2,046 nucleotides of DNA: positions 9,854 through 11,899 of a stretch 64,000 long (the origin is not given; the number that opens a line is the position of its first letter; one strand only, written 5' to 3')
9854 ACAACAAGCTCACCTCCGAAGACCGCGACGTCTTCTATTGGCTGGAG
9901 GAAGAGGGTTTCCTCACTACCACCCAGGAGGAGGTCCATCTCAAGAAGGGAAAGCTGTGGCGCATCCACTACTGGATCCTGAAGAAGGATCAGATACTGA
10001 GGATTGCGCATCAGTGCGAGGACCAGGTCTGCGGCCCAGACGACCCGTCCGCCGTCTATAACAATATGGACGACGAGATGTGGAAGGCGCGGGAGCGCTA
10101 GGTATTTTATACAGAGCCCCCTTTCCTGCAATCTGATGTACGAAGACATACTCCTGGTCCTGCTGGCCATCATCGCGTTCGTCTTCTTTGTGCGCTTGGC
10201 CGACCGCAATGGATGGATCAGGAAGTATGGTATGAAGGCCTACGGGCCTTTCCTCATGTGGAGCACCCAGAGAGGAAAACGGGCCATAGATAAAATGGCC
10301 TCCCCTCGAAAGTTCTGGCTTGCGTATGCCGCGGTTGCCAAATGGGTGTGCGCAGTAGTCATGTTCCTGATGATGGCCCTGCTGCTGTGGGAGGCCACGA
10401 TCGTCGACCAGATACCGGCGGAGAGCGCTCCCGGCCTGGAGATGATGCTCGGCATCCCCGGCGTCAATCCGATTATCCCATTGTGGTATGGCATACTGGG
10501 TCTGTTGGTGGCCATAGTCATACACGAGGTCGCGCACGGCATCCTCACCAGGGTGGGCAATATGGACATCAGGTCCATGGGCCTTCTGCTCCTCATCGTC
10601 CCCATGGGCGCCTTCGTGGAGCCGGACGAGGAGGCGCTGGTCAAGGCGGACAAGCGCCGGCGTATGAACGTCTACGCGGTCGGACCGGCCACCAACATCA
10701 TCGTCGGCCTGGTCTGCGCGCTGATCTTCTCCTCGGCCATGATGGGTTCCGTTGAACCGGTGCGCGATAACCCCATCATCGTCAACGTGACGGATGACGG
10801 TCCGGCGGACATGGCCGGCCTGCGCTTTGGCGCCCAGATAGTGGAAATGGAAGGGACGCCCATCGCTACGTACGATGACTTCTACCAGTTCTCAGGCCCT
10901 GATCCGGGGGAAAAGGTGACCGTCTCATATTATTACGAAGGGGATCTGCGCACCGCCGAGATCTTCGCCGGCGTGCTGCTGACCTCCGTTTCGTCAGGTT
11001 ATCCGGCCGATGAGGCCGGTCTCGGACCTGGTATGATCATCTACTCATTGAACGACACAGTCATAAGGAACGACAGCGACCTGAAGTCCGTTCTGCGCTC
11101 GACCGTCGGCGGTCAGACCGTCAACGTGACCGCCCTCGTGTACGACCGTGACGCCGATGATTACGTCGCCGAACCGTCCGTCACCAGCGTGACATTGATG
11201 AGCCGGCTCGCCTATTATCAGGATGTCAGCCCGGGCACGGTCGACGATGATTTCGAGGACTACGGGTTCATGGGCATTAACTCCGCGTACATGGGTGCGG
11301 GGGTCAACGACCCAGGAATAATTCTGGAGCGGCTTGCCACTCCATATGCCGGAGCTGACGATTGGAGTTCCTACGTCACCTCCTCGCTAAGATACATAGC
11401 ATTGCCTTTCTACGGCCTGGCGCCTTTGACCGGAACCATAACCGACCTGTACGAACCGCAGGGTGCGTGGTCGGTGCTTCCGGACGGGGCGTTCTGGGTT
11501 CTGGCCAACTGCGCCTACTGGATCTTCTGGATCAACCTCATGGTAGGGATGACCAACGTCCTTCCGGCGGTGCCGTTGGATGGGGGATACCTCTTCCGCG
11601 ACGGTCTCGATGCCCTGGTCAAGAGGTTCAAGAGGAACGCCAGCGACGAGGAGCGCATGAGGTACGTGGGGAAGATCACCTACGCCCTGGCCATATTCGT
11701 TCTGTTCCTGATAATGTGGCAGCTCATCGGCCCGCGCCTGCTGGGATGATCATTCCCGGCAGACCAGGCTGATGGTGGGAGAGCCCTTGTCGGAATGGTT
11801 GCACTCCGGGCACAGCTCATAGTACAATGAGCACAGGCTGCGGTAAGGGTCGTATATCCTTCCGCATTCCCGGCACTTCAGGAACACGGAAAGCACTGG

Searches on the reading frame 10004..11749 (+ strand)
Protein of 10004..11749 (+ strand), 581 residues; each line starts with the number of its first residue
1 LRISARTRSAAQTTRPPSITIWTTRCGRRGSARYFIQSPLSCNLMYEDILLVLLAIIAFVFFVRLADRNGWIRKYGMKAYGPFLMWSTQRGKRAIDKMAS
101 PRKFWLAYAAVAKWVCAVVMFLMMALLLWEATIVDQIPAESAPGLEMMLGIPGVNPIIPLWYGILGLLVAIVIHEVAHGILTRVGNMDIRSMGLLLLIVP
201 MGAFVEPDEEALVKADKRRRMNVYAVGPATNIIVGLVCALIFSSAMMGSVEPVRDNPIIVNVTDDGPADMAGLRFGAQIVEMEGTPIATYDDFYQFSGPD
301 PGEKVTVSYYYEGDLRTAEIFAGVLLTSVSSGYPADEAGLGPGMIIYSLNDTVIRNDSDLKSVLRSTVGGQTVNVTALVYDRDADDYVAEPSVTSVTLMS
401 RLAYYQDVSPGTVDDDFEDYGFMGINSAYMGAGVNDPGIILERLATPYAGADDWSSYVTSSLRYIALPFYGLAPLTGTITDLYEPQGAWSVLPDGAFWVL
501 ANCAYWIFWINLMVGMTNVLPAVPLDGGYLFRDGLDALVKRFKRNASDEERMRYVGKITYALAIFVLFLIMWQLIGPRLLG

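Call 65: search_protein_families(library=pfam, proteins=[window:10004-11749:+], max_evalue=0.001)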
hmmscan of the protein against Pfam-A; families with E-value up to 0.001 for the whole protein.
window:10004-11749:+ (581 aa): 4 families
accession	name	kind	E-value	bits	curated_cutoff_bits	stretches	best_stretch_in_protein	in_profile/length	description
PF02163.28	Peptidase_M50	-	5.3e-24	85.2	27.2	1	162-546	1-205/221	Peptidase family M50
PF13180.12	PDZ_2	-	3.9e-17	62.8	27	2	249-320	6-78/80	PDZ domain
PF17820.7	PDZ_6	-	3.1e-11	43.3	27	1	327-372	3-48/54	PDZ domain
PF00595.29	PDZ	-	9.7e-07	29.5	23.2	0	323-376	26-79/81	PDZ domain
